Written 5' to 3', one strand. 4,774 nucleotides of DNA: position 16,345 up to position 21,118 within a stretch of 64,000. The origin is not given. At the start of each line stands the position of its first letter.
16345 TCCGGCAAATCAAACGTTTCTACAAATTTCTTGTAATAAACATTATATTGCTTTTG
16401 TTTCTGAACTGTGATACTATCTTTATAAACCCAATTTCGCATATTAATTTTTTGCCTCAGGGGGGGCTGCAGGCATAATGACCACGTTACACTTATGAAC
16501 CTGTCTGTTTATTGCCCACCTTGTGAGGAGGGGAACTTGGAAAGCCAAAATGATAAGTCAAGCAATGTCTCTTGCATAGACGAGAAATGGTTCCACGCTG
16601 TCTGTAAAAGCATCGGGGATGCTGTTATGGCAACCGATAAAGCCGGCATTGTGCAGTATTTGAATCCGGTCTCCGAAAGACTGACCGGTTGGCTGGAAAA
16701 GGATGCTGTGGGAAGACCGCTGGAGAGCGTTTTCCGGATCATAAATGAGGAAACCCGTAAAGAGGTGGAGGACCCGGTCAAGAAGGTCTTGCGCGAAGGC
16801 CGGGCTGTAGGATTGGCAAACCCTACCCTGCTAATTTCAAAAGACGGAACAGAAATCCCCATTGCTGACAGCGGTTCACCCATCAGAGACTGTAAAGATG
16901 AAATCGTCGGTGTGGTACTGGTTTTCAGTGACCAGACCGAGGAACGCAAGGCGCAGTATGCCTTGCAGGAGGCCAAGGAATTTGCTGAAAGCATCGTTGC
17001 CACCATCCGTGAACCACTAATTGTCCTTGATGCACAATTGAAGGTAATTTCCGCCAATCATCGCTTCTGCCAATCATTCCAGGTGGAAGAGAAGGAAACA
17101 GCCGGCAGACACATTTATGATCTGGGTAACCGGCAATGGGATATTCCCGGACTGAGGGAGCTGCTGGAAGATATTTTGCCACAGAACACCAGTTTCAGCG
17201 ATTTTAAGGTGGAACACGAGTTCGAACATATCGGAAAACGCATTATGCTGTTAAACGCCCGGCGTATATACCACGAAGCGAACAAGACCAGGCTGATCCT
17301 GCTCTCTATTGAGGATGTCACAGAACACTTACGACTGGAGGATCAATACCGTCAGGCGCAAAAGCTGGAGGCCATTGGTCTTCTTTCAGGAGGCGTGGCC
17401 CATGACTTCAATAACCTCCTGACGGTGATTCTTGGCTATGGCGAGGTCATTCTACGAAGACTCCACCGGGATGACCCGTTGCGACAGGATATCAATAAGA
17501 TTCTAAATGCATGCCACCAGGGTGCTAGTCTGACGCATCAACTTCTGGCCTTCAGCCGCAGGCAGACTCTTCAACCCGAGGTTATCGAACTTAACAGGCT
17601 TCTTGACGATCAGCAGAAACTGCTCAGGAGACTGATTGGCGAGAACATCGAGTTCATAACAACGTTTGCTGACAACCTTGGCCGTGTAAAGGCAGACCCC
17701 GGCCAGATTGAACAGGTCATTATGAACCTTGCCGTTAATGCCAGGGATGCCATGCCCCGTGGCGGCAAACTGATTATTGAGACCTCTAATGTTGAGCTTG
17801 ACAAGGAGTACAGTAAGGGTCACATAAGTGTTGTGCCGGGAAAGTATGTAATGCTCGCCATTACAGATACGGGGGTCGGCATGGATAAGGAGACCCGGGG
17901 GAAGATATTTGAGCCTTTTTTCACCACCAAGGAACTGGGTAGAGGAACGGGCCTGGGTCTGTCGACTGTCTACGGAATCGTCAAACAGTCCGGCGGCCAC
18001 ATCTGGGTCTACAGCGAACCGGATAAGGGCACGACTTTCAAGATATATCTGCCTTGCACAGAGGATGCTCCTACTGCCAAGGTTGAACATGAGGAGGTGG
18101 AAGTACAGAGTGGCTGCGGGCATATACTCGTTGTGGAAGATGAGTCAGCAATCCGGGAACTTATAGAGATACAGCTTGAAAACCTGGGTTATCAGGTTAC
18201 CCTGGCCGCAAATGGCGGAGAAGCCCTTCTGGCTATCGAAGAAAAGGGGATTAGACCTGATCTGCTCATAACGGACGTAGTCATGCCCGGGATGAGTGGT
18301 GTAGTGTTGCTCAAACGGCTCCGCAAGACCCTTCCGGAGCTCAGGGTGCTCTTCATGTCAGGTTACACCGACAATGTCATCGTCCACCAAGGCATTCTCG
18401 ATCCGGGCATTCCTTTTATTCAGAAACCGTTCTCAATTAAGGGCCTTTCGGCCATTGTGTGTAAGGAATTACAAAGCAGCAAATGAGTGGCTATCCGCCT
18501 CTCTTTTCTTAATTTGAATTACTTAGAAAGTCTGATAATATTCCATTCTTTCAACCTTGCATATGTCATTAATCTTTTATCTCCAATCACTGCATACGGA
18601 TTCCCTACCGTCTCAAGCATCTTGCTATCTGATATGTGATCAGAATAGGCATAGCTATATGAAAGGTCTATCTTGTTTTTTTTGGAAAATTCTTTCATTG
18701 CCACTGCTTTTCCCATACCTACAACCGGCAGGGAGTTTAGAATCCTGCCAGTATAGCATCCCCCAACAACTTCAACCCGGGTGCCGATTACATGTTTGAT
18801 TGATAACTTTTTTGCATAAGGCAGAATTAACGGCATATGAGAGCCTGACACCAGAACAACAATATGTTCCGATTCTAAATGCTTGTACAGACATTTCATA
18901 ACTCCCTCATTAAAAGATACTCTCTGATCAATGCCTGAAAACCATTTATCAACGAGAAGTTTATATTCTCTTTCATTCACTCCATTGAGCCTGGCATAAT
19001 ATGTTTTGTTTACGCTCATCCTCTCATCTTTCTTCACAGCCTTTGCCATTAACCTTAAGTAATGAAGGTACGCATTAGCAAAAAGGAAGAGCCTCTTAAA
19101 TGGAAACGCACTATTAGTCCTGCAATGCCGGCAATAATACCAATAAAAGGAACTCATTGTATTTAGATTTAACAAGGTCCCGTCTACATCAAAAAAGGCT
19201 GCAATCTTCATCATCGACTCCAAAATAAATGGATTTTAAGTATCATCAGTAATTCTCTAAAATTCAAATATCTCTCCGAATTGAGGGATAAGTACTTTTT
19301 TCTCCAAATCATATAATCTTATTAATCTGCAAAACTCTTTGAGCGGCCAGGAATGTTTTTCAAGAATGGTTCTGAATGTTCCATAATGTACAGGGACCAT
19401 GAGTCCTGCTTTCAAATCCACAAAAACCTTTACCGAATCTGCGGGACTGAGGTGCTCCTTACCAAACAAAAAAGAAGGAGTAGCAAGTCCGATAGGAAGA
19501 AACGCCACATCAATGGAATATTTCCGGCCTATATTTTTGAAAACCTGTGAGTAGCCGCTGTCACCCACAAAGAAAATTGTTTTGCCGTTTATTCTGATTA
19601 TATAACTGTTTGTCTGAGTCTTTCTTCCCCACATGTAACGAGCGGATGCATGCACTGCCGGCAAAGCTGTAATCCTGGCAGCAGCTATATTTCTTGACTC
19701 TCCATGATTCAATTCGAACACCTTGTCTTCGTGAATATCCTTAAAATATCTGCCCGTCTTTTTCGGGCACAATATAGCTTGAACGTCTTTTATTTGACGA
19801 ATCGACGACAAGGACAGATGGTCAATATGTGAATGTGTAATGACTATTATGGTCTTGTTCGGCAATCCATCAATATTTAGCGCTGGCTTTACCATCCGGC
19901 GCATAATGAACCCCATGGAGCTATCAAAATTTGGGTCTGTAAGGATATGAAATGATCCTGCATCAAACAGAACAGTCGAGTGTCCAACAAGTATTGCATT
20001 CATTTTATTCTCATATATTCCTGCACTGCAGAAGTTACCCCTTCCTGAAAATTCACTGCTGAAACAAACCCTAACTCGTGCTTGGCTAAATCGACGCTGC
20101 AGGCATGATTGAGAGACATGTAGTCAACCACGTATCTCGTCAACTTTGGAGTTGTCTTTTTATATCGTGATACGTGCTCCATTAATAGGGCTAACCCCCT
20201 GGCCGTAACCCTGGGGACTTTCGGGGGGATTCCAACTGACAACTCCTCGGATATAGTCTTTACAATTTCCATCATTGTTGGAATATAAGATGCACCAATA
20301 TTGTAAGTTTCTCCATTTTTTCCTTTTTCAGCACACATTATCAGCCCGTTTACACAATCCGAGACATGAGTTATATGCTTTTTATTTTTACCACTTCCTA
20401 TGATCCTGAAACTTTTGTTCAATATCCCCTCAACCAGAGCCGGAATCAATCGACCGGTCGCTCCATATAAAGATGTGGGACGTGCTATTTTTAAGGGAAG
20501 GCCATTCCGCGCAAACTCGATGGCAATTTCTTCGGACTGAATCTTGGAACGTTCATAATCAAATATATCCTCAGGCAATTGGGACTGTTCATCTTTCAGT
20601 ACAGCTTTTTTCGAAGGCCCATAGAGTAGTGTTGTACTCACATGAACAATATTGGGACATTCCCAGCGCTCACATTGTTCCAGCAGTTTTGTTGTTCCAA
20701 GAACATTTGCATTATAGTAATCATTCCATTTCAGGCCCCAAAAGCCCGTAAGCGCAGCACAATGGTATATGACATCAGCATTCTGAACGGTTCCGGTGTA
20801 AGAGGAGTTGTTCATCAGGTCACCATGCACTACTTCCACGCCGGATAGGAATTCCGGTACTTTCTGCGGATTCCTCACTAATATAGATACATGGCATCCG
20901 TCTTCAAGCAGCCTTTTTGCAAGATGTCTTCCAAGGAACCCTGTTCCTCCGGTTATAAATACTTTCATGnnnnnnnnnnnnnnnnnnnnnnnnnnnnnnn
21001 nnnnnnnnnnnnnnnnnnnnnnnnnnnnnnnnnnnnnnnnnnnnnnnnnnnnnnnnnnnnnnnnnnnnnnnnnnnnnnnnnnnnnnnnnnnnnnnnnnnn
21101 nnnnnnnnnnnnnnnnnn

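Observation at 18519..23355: Five-gene operon: AfsA-type hotdog protein, octaheme cytochrome c, extended SDR, MBL hydrolase and HAD-IB phosphatase (candidate butenolide/gamma-butyrolactone-like pathway)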

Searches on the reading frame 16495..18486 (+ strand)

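Call 3: search_protein_families(library=pfam, proteins=[window:16495-18486:+], max_evalue=0.01)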
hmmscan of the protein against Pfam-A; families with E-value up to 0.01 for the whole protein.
window:16495-18486:+ (663 aa): 10 families
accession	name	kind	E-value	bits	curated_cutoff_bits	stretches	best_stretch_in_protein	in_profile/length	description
PF00989.32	PAS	-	1.6e-23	83.3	22.6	2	35-146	5-112/113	PAS fold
PF02518.31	HATPase_c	-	4.4e-23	82.3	26.4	1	401-522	2-110/111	Histidine kinase-, DNA gyrase B-, and HSP90-like ATPase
PF08448.16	PAS_4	-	3.6e-21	75.9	23.1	2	39-151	3-109/110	PAS fold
PF00072.30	Response_reg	-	7.6e-21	74.8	30.2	1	544-654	1-109/111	Response regulator receiver domain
PF13426.13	PAS_9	-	8.4e-18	65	27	2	42-149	2-103/103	PAS domain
PF00512.31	HisKA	-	1.2e-08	35.3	26.9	1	297-357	5-64/66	His Kinase A (phospho-acceptor) domain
PF13188.13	PAS_8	-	1.1e-06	28.7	21.8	0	165-202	4-38/65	PAS domain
PF08447.18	PAS_3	-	3.1e-06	27.8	25.6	1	55-141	3-86/89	PAS fold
PF13596.12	PAS_10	-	2.4e-05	25.4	22.1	0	48-146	16-104/106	PAS domain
PF12860.13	PAS_7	-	0.0065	17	27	0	170-210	3-44/115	PAS fold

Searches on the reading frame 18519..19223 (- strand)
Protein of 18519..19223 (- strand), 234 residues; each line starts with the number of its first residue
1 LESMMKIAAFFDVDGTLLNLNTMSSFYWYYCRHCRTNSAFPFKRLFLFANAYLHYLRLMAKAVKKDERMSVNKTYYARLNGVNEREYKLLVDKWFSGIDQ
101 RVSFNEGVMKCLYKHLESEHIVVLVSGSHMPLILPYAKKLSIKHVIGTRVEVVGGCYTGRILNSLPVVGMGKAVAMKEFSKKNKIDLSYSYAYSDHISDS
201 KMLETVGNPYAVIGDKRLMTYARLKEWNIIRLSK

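Call 3: search_protein_families(library=pfam, proteins=[window:18519-19223:-], max_evalue=0.01)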
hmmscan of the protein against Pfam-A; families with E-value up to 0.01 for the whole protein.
window:18519-19223:- (234 aa): 2 families
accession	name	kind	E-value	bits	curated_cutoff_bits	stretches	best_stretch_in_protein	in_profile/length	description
PF12710.13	HAD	-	1.9e-28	100.6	27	1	9-204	1-189/189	haloacid dehalogenase-like hydrolase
PF08282.18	Hydrolase_3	-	1.5e-05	25.3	20.9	0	169-212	185-228/255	haloacid dehalogenase-like hydrolase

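Call 4: search_protein_families(library=ncbifam, proteins=[window:18519-19223:-], max_evalue=0.01)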
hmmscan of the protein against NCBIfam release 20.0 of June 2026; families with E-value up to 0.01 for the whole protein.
window:18519-19223:- (234 aa): 10 families
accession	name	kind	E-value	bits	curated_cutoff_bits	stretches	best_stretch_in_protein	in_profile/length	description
TIGR01490.1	HAD-SF-IB-hyp1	subfamily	4.2e-34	118.6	98.3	1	8-217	1-201/202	HAD-IB family hydrolase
TIGR01488.1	HAD-SF-IB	subfamily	1.5e-19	70.6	45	1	8-205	1-176/177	HAD-IB family phosphatase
NF052360.1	HolPasePseu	equivalog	2.8e-18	66.4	280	1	9-232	4-217/218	histidinol-phosphatase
NF052359.1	HolPaseNeis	equivalog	2.1e-13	50.5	400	1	115-232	100-220/221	histidinol-phosphatase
TIGR00338.1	serB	equivalog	2.8e-06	27.1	144.15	1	96-207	78-188/219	phosphoserine phosphatase SerB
NF011705.0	PRK15126.1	equivalog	0.00013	21.4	336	1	160-210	178-227/272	HMP-PP phosphatase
TIGR01484.1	HAD-SF-IIB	subfamily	0.00017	21.7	41.8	0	105-146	18-60/221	HAD-IIB family hydrolase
TIGR01545.1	YfhB_g-proteo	equivalog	0.00071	19.4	259.25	1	8-204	7-192/210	phosphatidylglycerophosphatase C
TIGR00099.1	Cof-subfamily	subfamily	0.0046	16.6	137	0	9-19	2-12/256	Cof-type HAD-IIB family hydrolase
TIGR01491.1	HAD-SF-IB-PSPlk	hypoth_equivalog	0.0064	16.2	151.9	0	3-65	2-59/201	phosphoserine phosphatase-like hydrolase, archaeal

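Call 27: search_solved_structures(query=window:18519-19223:-, max_evalue=0.001)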
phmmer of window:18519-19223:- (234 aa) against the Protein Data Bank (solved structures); distinct sequences matched with E-value up to 0.001: 7.
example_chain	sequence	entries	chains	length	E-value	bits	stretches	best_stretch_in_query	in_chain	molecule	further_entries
3fvv_A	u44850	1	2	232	1.4e-09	41.3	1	111-232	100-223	uncharacterized protein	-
5is2_A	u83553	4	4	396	4.7e-07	33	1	124-209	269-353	Phosphoserine phosphatase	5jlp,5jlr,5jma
3p96_A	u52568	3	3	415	5.1e-07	32.9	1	124-209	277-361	Phosphoserine phosphatase SerB | Phosphoserine phosphatase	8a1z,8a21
5t41_A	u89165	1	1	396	1.1e-06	31.8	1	124-209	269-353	Phosphoserine phosphatase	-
5it4_A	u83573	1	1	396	2.3e-06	30.7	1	124-209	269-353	Phosphoserine phosphatase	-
5jjb_A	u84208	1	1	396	4.3e-06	29.8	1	124-208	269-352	Phosphoserine phosphatase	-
5it0_A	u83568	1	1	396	1e-05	28.6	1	124-208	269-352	Phosphoserine phosphatase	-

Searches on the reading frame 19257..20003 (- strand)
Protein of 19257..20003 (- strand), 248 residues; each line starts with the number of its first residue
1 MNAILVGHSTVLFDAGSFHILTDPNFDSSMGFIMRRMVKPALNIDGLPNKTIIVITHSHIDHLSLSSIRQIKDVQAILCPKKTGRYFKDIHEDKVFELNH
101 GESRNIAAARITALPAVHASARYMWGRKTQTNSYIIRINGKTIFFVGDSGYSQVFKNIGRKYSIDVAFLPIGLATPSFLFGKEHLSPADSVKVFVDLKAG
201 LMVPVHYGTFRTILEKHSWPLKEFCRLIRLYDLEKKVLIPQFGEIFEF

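Call 3: search_protein_families(library=pfam, proteins=[window:19257-20003:-], max_evalue=0.01)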
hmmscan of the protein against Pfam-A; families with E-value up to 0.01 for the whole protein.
window:19257-20003:- (248 aa): 3 families
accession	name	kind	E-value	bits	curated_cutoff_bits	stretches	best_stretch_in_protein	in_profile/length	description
PF12706.13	Lactamase_B_2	-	3.9e-29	102.1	27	1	20-207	3-200/200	Beta-lactamase superfamily domain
PF13483.12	Lactamase_B_3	-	2.7e-15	57.1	24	1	6-206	5-160/160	Beta-lactamase superfamily domain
PF00753.33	Lactamase_B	-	1.3e-05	25.7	22.7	1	7-172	5-162/196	Metallo-beta-lactamase superfamily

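Call 4: search_protein_families(library=ncbifam, proteins=[window:19257-20003:-], max_evalue=0.01)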
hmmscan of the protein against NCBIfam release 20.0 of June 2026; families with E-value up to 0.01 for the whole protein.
window:19257-20003:- (248 aa): 2 families
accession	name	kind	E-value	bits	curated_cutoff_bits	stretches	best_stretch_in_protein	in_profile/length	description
NF001911.0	PRK00685.1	equivalog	2.3e-24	86.1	144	1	5-217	5-204/228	metal-dependent hydrolase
NF008688.0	PRK11709.1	equivalog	3.4e-10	39.4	306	1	52-212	112-288/355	L-ascorbate 6-phosphate lactonase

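Call 26: search_solved_structures(query=window:19257-20003:-, max_evalue=0.001)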
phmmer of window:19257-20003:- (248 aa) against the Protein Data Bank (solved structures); distinct sequences matched with E-value up to 0.001: 8.
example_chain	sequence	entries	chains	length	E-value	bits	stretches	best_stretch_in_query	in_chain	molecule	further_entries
4qn9_A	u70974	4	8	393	7.3e-18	68.6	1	5-233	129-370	N-acyl-phosphatidylethanolamine-hydrolyzing phospholipase D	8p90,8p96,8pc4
3x2z_A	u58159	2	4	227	1e-13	55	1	4-214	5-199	UPF0173 metal-dependent hydrolase TM_1162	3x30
3x2y_A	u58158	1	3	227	7.2e-13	52.2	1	32-214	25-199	UPF0173 metal-dependent hydrolase TM_1162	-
3x2x_A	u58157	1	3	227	2.4e-12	50.5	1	4-214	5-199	UPF0173 metal-dependent hydrolase TM_1162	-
7e3v_A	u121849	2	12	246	1.4e-10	44.8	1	9-216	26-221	UPF0173 metal-dependent hydrolase C7P97_11315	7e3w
3kl7_A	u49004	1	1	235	9.4e-08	35.5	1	46-174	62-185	Putative metal-dependent hydrolase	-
6hrg_A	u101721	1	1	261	0.00021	24.5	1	17-214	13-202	UPF0173 metal-dependent hydrolase Igni_1254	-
3bv6_A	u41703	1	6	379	0.00027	24.2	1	126-210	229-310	Metal-dependent hydrolase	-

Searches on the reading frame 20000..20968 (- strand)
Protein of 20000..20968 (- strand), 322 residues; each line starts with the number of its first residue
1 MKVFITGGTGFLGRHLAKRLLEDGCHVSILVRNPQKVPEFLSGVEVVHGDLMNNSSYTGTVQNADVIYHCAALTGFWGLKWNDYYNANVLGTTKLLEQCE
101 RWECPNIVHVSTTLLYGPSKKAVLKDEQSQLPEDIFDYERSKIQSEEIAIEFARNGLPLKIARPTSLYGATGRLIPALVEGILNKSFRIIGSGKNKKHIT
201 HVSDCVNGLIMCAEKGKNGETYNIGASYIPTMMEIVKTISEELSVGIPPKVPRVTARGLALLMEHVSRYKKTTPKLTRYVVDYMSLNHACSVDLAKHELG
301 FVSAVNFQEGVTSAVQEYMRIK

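Call 3: search_protein_families(library=pfam, proteins=[window:20000-20968:-], max_evalue=0.01)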
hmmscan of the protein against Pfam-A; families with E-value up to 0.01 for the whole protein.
window:20000-20968:- (322 aa): 12 families
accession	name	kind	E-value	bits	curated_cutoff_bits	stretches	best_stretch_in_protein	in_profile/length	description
PF01370.27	Epimerase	-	1.9e-41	142.5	20.9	1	3-225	1-240/240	NAD dependent epimerase/dehydratase family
PF16363.11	GDP_Man_Dehyd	-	2.7e-24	86.7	27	1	4-312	1-330/332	GDP-mannose 4,6 dehydratase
PF07993.18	NAD_binding_4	-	5.6e-22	78.6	20.1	1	5-187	1-210/258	Male sterility protein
PF01073.25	3Beta_HSD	-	1.3e-19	70.7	22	1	5-210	2-226/280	3-beta hydroxysteroid dehydrogenase/isomerase family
PF13460.12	NAD_binding_10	-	1.5e-15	58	27.2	1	7-167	1-146/184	NAD(P)H-binding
PF04321.23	RmlD_sub_bind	-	3.5e-12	46.4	27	1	1-173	1-157/287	RmlD substrate binding domain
PF05368.20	NmrA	-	1.2e-09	38.6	27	1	2-70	4-76/298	NmrA-like family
PF02719.21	Polysacc_synt_2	-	1.1e-06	28.5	20.2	1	3-112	1-128/293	Polysaccharide biosynthesis protein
PF00106.31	adh_short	-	0.00033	20.6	26.6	1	3-64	3-71/195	short chain dehydrogenase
PF03807.23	F420_oxidored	-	0.00068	20.6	21.6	0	4-67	4-63/94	NADP oxidoreductase coenzyme F420-dependent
PF02254.24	TrkA_N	-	0.007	17.1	23.8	0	8-55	5-53/116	TrkA-N domain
PF08659.16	KR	-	0.008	16.6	22.6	0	3-33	3-34/180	KR domain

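Call 4: search_protein_families(library=ncbifam, proteins=[window:20000-20968:-], max_evalue=0.01)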
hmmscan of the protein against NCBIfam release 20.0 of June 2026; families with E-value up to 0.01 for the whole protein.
window:20000-20968:- (322 aa): 44 families (the best 25 are shown)
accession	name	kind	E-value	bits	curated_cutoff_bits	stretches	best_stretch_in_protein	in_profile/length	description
TIGR03466.1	HpnA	hypoth_equivalog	3.5e-41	141.2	367.65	1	1-316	1-319/327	hopanoid-associated sugar epimerase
NF042422.1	oxyalk_red_OleD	equivalog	4.3e-36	124.9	580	1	1-313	1-323/329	2-alkyl-3-oxoalkanoate reductase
NF042423.1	oxyalk_red_Shew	equivalog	1e-31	110.2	580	1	2-312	10-329/331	2-alkyl-3-oxoalkanoate reductase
TIGR04180.1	EDH_00030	hypoth_equivalog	4.4e-28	98.2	475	1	3-245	1-258/297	NAD-dependent 4,6-dehydratase LegB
TIGR01181.1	dTDP_gluc_dehyt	equivalog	7.9e-26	90.9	365.1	1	3-319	2-312/321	dTDP-glucose 4,6-dehydratase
NF052578.1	StrlDmthSdmBMthl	equivalog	3.3e-24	86.2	600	1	1-304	1-309/328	sterol demethylase protein SdmB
TIGR01179.1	galE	equivalog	8.9e-19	67.5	262.3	1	2-155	1-162/332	UDP-glucose 4-epimerase GalE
TIGR01746.1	Thioester-redct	subfamily_domain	1.4e-18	67.3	213.35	1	2-172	1-202/371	thioester reductase domain-containing protein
TIGR01777.1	yfcH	hypoth_equivalog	2.3e-15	57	207.35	1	3-256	1-254/292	TIGR01777 family oxidoreductase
NF050030.1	thlkprotThyD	equivalog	8e-13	48.2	400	1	1-244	1-251/305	thylakoid membrane protein ThyD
NF043036.1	ErythonDh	equivalog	1.2e-12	47.6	325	1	1-156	1-167/321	D-erythronate dehydrogenase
NF007582.0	PRK10217.1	equivalog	5.4e-12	45.5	698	1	109-319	131-332/355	dTDP-glucose 4,6-dehydratase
NF005539.0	PRK07201.1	equivalog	1.5e-11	43.7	549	1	1-170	1-180/657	SDR family oxidoreductase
TIGR02197.1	heptose_epim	equivalog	3.5e-11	42.8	274.6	1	4-143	2-143/316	ADP-glyceromanno-heptose 6-epimerase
TIGR01214.1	rmlD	equivalog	3.9e-10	39.3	224.05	1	2-172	1-155/285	dTDP-4-dehydrorhamnose reductase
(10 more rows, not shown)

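Call 25: search_solved_structures(query=window:20000-20968:-, max_evalue=1e-10)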
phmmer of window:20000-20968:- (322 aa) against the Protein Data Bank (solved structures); distinct sequences matched with E-value up to 1e-10: 26.
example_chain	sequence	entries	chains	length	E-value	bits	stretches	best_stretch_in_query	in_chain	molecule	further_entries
6zl6_A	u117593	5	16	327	6.2e-25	90.9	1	1-239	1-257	Epimerase domain-containing protein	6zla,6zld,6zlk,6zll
6zlj_A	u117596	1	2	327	1.9e-24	89.3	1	1-239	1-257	Epimerase domain-containing protein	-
6kv9_A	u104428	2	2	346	2.9e-21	78.9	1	3-247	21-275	MoeE5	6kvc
8shh_A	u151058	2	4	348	1.1e-17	67.1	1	2-241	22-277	dTDP-glucose 4,6-dehydratase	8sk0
3wj7_A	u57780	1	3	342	1.7e-17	66.5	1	4-315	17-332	Putative oxidoreductase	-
8rdg_A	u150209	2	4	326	2.5e-17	65.9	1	1-246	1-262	SDR family NAD(P)-dependent oxidoreductase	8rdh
8rdi_A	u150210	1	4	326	7.3e-17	64.4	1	1-246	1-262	SDR family NAD(P)-dependent oxidoreductase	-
6bi4_A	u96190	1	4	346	7.6e-17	64.3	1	1-240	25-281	dTDP-glucose 4,6-dehydratase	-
2hun_A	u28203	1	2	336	1.5e-15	60.1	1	1-241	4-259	336aa long hypothetical dTDP-glucose 4,6-dehydratase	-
6bwl_A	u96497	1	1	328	2.9e-15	59.1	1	1-240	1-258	Pal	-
1r6d_A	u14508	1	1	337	1.5e-14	56.8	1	1-241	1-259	TDP-glucose-4,6-dehydratase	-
6jkg_A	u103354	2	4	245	2.1e-14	56.3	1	4-221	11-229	Sterol-4-alpha-carboxylate 3-dehydrogenase, decarboxylating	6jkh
1r66_A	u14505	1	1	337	2.9e-14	55.9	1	1-241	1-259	TDP-glucose-4,6-dehydratase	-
2x4g_A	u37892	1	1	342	7.5e-14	54.5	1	2-315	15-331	NUCLEOSIDE-DIPHOSPHATE-SUGAR EPIMERASE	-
6vlo_A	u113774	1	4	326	9e-14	54.2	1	3-247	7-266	Putative dTDP-D-glucose 4,6-dehydratase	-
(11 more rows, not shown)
